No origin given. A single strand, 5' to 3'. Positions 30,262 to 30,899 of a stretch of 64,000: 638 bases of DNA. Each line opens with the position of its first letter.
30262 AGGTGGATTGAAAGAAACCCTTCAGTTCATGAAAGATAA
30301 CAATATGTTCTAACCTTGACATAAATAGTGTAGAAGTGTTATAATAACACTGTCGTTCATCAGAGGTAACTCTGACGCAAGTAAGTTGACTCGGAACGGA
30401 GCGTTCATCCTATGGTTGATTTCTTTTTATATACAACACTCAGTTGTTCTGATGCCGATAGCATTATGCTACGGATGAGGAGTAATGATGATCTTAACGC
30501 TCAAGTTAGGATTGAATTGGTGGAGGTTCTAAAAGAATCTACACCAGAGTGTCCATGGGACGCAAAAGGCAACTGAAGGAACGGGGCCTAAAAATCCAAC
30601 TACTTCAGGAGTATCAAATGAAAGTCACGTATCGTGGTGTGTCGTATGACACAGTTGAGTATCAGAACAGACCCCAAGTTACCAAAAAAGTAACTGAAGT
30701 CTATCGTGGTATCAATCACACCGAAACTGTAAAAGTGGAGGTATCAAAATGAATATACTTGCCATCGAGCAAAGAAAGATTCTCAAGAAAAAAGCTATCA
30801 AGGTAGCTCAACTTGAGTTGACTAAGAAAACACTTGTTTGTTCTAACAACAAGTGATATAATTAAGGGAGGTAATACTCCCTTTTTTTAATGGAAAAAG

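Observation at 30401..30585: A 54-codon ORF nested inside the riboswitch aptamer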

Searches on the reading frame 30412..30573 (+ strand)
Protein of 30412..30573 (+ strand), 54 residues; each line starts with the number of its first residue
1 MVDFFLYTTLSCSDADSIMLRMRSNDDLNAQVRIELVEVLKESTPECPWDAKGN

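Call 8: search_dna_similar(query=window:30412-30573:+, collection=phages, mode=protein, max_evalue=10, max_rows=40)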
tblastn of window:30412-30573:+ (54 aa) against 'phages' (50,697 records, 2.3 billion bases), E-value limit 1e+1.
Records with a match: 321; places in all: 321; records where one place covers at least 80% of the query: 315.
Best place of each record, by identity: 60-80% 1; <60% 320.
By first word of the organism name: Synechococcus 251; Cyanophage 54; Prochlorococcus 10; Marine 4; bajarodmic 1; Bacteriophage 1.
By host as written in the record: - 126; Synechococcus 95; Synechococcus sp. WH7803 23; Synechococcus sp. 21; Synechococcus sp. WH8102 13; Synechococcus sp. WH8109 6; Parasynechococcus marenigrum WH 8102 6; Synechococcus sp. WH 7803 5; and 13 more.
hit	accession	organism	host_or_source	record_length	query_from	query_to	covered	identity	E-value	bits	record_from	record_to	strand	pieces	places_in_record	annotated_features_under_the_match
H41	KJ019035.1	Synechococcus phage ACG-2014d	-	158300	1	51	94%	56.9%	4e-14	69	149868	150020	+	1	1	hypothetical protein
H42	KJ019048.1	Synechococcus phage ACG-2014d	-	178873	1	51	94%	56.9%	4e-14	69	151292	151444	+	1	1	hypothetical protein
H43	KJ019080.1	Synechococcus phage ACG-2014d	-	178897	1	51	94%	56.9%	4e-14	69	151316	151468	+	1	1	hypothetical protein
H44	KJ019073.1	Synechococcus phage ACG-2014d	-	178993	1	51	94%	56.9%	4e-14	69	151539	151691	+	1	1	hypothetical protein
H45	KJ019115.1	Synechococcus phage ACG-2014d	-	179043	1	51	94%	56.9%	4e-14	69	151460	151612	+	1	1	hypothetical protein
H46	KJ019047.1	Synechococcus phage ACG-2014d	-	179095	1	51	94%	56.9%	4e-14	69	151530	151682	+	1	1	hypothetical protein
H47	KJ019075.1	Synechococcus phage ACG-2014d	-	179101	1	51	94%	56.9%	4e-14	69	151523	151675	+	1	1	hypothetical protein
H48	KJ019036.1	Synechococcus phage ACG-2014d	-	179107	1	51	94%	56.9%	4e-14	69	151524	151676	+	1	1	hypothetical protein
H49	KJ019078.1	Synechococcus phage ACG-2014d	-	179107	1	51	94%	56.9%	4e-14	69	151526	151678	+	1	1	hypothetical protein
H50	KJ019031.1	Synechococcus phage ACG-2014d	-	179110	1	51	94%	56.9%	4e-14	69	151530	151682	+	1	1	hypothetical protein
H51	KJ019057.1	Synechococcus phage ACG-2014d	-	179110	1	51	94%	56.9%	4e-14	69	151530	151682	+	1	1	hypothetical protein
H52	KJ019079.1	Synechococcus phage ACG-2014d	-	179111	1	51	94%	56.9%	4e-14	69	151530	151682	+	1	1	hypothetical protein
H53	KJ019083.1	Synechococcus phage ACG-2014d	-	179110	1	51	94%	56.9%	4e-14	69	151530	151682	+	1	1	hypothetical protein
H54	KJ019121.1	Synechococcus phage ACG-2014d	-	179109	1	51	94%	56.9%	4e-14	69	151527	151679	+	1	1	hypothetical protein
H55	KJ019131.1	Synechococcus phage ACG-2014d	-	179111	1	51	94%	56.9%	4e-14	69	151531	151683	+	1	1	hypothetical protein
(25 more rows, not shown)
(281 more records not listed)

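Call 9: get_annotated_region(hit=H41, flank=700)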
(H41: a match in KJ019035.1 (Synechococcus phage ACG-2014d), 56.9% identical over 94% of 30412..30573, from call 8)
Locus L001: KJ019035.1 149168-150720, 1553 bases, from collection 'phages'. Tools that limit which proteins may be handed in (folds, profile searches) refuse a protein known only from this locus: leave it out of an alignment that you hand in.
description: Synechococcus phage ACG-2014d isolate Syn7803C55, complete genome.
organism: Synechococcus phage ACG-2014d (NCBI taxid 1493509)
taxonomy: Viruses; Duplodnaviria; Heunggongvirae; Uroviricota; Caudoviricetes; Kyanoviridae; Lowelvirus; Lowelvirus tuscon4d
host: -; source: -; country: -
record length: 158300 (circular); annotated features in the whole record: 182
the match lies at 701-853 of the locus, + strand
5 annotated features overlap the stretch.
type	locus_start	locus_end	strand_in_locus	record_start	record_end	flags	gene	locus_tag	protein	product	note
CDS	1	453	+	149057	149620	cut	-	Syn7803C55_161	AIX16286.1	hypothetical protein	-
CDS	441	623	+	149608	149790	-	-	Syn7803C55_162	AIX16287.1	hypothetical protein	-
CDS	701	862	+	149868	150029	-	-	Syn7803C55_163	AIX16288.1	hypothetical protein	-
CDS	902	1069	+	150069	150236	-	-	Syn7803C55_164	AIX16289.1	hypothetical protein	-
CDS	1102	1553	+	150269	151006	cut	-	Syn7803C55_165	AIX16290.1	transaldolase-like protein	TalC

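Call 16: find_related_loci(query=window:30412-30573:+, collection=viral_contigs, flank=700)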
Query window:30412-30573:+ (54 aa) in viral_contigs; peptide patterns used: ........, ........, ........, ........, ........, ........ (x = any residue, [..] = any of these).
54 stretches matched a pattern; 29 encode a relative of the query (tblastn E <= 1e-3); 29 distinct loci.
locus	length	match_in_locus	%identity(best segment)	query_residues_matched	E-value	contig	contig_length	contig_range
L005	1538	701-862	100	1-54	2e-34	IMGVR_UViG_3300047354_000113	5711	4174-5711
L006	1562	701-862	98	1-54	6e-34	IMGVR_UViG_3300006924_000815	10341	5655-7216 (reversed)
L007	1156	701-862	93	1-54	1e-32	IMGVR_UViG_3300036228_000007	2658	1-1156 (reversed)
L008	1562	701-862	93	1-54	2e-32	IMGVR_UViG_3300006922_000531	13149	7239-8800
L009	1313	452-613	91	1-54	6e-32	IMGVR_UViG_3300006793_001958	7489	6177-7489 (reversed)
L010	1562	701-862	87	1-54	2e-31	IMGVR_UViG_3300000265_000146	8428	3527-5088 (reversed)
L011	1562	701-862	87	1-54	2e-31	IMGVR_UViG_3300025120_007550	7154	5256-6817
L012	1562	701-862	89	1-54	4e-31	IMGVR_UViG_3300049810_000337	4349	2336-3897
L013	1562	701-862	87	1-54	5e-31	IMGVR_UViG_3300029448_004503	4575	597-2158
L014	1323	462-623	85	1-54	1e-30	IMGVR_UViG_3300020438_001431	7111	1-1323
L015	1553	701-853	90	1-51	2e-28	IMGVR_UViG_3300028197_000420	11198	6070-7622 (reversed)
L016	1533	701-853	90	1-51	2e-28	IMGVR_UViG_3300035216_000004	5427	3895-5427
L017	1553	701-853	88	1-51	6e-28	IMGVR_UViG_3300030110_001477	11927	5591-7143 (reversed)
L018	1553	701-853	88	1-51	6e-28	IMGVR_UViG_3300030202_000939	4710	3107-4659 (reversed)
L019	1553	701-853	88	1-51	6e-28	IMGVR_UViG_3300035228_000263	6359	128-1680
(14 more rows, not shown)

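Call 18: search_protein_families(library=pfam, proteins=[window:30412-30573:+], max_evalue=1)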
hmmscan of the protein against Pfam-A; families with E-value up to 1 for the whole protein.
window:30412-30573:+ (54 aa): 0 families

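Call 19: search_protein_families(library=phrogs, proteins=[window:30412-30573:+], max_evalue=0.01)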
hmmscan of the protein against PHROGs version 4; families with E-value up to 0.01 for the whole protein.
window:30412-30573:+ (54 aa): 1 family
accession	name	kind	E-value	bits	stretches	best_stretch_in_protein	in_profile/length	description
phrog_504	-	unknown function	1.2e-24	86.8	1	1-52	1-52/53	-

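Call 20: search_dna_similar(query=window:30412-30573:+, collection=phages, mode=protein, max_evalue=10, max_rows=60, rows=spread)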
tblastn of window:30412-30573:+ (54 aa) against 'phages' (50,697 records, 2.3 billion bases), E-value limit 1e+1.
Records with a match: 321; places in all: 321; records where one place covers at least 80% of the query: 315.
Best place of each record, by identity: 60-80% 1; <60% 320.
By first word of the organism name: Synechococcus 251; Cyanophage 54; Prochlorococcus 10; Marine 4; bajarodmic 1; Bacteriophage 1.
By host as written in the record: - 126; Synechococcus 95; Synechococcus sp. WH7803 23; Synechococcus sp. 21; Synechococcus sp. WH8102 13; Synechococcus sp. WH8109 6; Parasynechococcus marenigrum WH 8102 6; Synechococcus sp. WH 7803 5; and 13 more.
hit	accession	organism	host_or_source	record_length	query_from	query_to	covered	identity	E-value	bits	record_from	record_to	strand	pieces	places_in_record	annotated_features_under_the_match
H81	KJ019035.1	Synechococcus phage ACG-2014d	-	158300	1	51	94%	56.9%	4e-14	69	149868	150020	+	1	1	hypothetical protein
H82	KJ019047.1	Synechococcus phage ACG-2014d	-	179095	1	51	94%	56.9%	4e-14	69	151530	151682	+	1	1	hypothetical protein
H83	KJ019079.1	Synechococcus phage ACG-2014d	-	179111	1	51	94%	56.9%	4e-14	69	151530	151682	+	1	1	hypothetical protein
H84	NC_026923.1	Synechococcus phage ACG-2014d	-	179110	1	51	94%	56.9%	4e-14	69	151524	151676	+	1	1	hypothetical protein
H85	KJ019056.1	Synechococcus phage ACG-2014d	-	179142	1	51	94%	56.9%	4e-14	69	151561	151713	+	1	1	hypothetical protein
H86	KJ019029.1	Synechococcus phage ACG-2014d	-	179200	1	51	94%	56.9%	4e-14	69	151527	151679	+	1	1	hypothetical protein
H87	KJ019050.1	Synechococcus phage ACG-2014d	-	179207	1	51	94%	56.9%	4e-14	69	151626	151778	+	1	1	hypothetical protein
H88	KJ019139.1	Synechococcus phage ACG-2014d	-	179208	1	51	94%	56.9%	4e-14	69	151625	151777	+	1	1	hypothetical protein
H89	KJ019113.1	Synechococcus phage ACG-2014d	-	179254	1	51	94%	56.9%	4e-14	69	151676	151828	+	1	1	hypothetical protein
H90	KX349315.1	Cyanophage S-RIM12_RW_14_0101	Synechococcus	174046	1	51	94%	55.8%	5e-15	72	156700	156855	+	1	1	hypothetical protein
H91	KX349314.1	Cyanophage S-RIM12_RW_07_1112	Synechococcus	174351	1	51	94%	55.8%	5e-15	72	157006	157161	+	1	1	hypothetical protein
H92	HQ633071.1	Synechococcus phage S-SKS1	Synechococcus sp. WH7803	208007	1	51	94%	54.9%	2e-13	67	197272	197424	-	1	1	hypothetical protein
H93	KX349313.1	Cyanophage S-RIM12 isolate RW_06_0310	Synechococcus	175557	1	52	96%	52.8%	2e-14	70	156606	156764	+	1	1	hypothetical protein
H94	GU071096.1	Synechococcus phage S-ShM2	Synechococcus sp. WH8102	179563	1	51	94%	53.8%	2e-14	70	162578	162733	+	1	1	hypothetical protein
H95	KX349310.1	Cyanophage S-RIM12 isolate RW_01_0310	Synechococcus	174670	1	51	94%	53.8%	2e-14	70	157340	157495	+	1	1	hypothetical protein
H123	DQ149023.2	Synechococcus phage syn9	-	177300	1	51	94%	50.0%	1e-13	68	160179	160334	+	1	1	gp197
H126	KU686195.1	Synechococcus phage S-CAM1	Synechococcus sp.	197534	3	49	87%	53.2%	2e-10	59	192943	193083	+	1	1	hypothetical protein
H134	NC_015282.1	Synechococcus phage S-SM1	Synechococcus sp. WH6501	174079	1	54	100%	41.8%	3e-8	52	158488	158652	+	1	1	hypothetical protein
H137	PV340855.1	Synechococcus phage Sf-FR1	Synechococcus sp. WH8102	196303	1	51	94%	37.7%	6e-7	49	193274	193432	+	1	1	hypothetical protein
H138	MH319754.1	Marine virus AG-345-L05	single cell amplified by WGA-X; seawater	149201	2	54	98%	34.0%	7e-3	37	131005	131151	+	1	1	record has no annotation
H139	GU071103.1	Prochlorococcus phage P-SSM7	Prochlorococcus sp. NATL1A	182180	1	52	96%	33.3%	2e-2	36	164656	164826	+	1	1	hypothetical protein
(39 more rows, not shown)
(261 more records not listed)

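Call 21: get_annotated_region(hit=H139, flank=700)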
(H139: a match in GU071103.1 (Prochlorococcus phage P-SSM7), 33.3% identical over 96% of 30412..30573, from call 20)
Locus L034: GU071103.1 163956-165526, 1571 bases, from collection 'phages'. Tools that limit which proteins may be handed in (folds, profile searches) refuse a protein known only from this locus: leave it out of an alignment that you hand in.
description: Prochlorococcus phage P-SSM7, complete genome.
organism: Prochlorococcus phage P-SSM7 (NCBI taxid 445688)
taxonomy: Viruses; Duplodnaviria; Heunggongvirae; Uroviricota; Caudoviricetes; Kyanoviridae; Palaemonvirus; Palaemonvirus pssm7
host: Prochlorococcus sp. NATL1A; source: -; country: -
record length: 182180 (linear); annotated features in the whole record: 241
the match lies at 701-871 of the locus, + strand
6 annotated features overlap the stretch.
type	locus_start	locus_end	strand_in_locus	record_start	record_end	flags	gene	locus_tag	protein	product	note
CDS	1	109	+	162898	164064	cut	nrdB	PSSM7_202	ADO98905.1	ribonucleotide reductase class Ia beta subunit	T4-LIKE GC: 204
CDS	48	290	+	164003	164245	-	-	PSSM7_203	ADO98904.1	hypothetical protein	T4-LIKE GC: 659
CDS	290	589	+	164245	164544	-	-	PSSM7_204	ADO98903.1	hypothetical protein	T4-LIKE GC: 716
CDS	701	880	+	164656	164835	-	-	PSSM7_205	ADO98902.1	hypothetical protein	T4-LIKE GC: 430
CDS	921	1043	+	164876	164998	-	-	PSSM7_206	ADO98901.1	hypothetical protein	T4-LIKE GC: 542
CDS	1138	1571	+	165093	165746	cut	talC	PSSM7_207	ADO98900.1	transaldolase-like protein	T4-LIKE GC: 239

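Call 22: get_annotated_region(hit=H138, flank=700)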
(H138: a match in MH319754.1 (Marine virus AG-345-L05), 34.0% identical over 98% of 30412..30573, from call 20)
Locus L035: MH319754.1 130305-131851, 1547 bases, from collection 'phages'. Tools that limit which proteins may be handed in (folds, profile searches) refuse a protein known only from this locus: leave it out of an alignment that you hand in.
description: Marine virus AG-345-L05 Ga0172272_11 genomic sequence.
organism: Marine virus AG-345-L05 (NCBI taxid 2162690)
taxonomy: Viruses; Duplodnaviria; Heunggongvirae; Uroviricota; Caudoviricetes; Kyanoviridae
host: -; source: single cell amplified by WGA-X; seawater; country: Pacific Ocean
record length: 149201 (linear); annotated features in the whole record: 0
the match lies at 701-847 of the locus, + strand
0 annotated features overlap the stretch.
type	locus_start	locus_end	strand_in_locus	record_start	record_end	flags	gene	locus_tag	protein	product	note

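Call 23: get_annotated_region(hit=H137, flank=700)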
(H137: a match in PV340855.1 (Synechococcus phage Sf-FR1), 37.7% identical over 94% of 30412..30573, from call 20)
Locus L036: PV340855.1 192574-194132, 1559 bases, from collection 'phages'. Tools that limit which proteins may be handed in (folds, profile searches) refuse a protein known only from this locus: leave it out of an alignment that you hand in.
description: Synechococcus phage Sf-FR1, complete genome.
organism: Synechococcus phage Sf-FR1 (NCBI taxid 3413218)
taxonomy: Viruses
host: Synechococcus sp. WH8102; source: Petrosia ficiformis pink cortex; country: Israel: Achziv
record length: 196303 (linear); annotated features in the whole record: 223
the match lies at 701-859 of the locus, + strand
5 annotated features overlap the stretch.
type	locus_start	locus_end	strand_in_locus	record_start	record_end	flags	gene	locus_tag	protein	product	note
CDS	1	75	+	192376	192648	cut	-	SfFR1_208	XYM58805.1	hypothetical protein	-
CDS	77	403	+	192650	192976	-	-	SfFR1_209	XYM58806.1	adenosylmethionine decarboxylase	-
CDS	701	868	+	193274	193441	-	-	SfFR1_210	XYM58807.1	hypothetical protein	-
CDS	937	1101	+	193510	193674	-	-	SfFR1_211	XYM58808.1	hypothetical protein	-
CDS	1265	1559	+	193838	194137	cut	-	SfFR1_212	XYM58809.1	hypothetical protein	-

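Call 24: get_annotated_region(hit=H134, flank=700)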
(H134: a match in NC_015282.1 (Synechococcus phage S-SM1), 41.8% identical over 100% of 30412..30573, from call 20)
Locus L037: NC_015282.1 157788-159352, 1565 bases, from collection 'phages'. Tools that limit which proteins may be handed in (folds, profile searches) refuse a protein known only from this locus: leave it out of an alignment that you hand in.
description: Synechococcus phage S-SM1, complete genome.
organism: Synechococcus phage S-SM1 (NCBI taxid 444859)
taxonomy: Viruses; Duplodnaviria; Heunggongvirae; Uroviricota; Caudoviricetes; Kyanoviridae; Thetisvirus; Thetisvirus ssm1
host: Synechococcus sp. WH6501; source: -; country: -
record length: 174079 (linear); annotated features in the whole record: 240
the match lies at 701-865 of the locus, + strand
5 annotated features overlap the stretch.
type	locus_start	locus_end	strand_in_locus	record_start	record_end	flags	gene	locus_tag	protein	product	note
CDS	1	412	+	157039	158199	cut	nrdB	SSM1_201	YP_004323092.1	ribonucleoside diphosphate reductase small subunit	T4-LIKE GC: 204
CDS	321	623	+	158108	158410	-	-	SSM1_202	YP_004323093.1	hypothetical protein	T4-LIKE GC: 659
CDS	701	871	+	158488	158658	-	-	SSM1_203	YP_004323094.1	hypothetical protein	T4-LIKE GC: 430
CDS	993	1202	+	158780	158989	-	-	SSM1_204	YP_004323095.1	hypothetical protein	T4-LIKE GC: 1456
CDS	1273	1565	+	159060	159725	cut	talC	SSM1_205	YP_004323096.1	transaldolase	T4-LIKE GC: 239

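Call 25: get_annotated_region(hit=H123, flank=700)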
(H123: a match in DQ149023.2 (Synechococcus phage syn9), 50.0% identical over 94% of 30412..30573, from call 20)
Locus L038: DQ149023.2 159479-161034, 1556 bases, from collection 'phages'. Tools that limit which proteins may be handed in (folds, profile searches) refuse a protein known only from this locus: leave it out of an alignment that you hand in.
description: Synechococcus cyanophage syn9, complete genome.
organism: Synechococcus phage syn9 (NCBI taxid 382359)
taxonomy: Viruses; Duplodnaviria; Heunggongvirae; Uroviricota; Caudoviricetes; Kyanoviridae; Ormenosvirus; Ormenosvirus syn9
host: -; source: -; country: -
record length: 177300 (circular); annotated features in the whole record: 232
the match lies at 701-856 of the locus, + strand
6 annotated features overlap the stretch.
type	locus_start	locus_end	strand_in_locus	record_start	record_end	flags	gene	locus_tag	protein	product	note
CDS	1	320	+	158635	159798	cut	-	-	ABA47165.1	ribonucleotide reductase subunit B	NrdB; 194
CDS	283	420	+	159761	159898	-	-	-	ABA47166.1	gp195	195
CDS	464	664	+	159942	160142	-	-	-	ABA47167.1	gp196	196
CDS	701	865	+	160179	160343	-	-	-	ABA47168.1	gp197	197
CDS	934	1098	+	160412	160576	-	-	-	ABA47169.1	gp198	198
CDS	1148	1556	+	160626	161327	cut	-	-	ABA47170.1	transaldolase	TalC; 199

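Call 26: get_annotated_region(hit=H126, flank=700)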
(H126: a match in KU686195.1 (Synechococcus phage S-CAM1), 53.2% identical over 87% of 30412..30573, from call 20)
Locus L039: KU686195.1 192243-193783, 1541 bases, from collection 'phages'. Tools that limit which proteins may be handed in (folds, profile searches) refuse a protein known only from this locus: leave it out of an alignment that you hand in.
description: Synechococcus phage S-CAM1 isolate 0810SB17, complete genome.
organism: Synechococcus phage S-CAM1 (NCBI taxid 754037)
taxonomy: Viruses; Duplodnaviria; Heunggongvirae; Uroviricota; Caudoviricetes; Kyanoviridae; Anaposvirus; Anaposvirus socalone
host: Synechococcus sp.; source: -; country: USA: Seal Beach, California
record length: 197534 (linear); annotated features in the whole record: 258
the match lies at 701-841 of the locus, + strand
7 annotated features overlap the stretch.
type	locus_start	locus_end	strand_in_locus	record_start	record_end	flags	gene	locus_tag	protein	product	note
CDS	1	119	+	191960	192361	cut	-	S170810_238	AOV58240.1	hypothetical protein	gp225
CDS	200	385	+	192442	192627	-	-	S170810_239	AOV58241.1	hypothetical protein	gp226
CDS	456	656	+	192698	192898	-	-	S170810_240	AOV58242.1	hypothetical protein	gp196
CDS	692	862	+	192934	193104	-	-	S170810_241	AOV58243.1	hypothetical protein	-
CDS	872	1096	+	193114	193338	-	-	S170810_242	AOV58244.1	hypothetical protein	gp197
CDS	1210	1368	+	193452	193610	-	-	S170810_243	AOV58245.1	hypothetical protein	-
CDS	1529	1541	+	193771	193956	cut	-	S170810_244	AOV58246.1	hypothetical protein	gp134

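Call 62: find_homologous_proteins(query=window:30412-30573:+, max_evalue=0.001)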
Query window:30412-30573:+ (54 aa): 36 proteins with E <= 0.001 among 36 candidates.
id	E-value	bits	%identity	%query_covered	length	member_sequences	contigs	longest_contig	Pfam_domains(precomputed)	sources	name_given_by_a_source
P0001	2.5e-28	113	98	100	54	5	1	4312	-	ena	-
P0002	3.5e-28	112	98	100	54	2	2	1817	-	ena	-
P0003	2.0e-26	107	93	100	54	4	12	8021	-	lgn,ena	-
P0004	2.1e-26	107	93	100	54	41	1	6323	-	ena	-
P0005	1.6e-25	104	91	100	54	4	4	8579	-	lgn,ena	-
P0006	8.4e-25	102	89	100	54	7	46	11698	-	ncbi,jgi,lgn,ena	jgi:hypothetical protein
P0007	1.2e-24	101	87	100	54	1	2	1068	-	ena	-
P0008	2.4e-24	100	89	100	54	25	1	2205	-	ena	-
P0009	1.8e-23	98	87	100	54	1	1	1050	-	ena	-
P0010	2.2e-23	97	85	100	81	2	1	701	-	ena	-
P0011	2.4e-23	97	83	100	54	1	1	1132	-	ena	-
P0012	5.2e-23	96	83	100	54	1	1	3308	-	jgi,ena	jgi:hypothetical protein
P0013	2.7e-22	94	87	96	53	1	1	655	-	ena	-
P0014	4.2e-21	90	79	98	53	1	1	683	-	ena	-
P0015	5.2e-21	90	84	94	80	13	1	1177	-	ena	-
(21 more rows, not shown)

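Call 79: find_related_loci(query=window:30412-30573:+, collection=genome_contigs, flank=800)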
Query window:30412-30573:+ (54 aa) in genome_contigs; peptide patterns used: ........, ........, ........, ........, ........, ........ (x = any residue, [..] = any of these).
266 stretches matched a pattern, but none encodes a relative of the query by tblastn (E <= 1e-3).

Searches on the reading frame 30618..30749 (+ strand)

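Call 18: search_protein_families(library=pfam, proteins=[window:30618-30749:+], max_evalue=1)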
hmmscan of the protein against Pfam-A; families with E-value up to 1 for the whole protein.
window:30618-30749:+ (44 aa): 1 family
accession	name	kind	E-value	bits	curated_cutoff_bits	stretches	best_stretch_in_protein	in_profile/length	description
PF14105.11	DUF4278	-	1.8e-06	28.7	25.3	1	1-35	1-34/57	Domain of unknown function (DUF4278)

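Call 19: search_protein_families(library=phrogs, proteins=[window:30618-30749:+], max_evalue=0.01)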
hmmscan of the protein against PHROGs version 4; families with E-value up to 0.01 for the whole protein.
window:30618-30749:+ (44 aa): 2 families
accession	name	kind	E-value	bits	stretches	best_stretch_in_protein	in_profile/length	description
phrog_5049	-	unknown function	2.3e-12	47.5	1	1-41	2-46/47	-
phrog_545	-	unknown function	0.0014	19.5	1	3-34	25-53/55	-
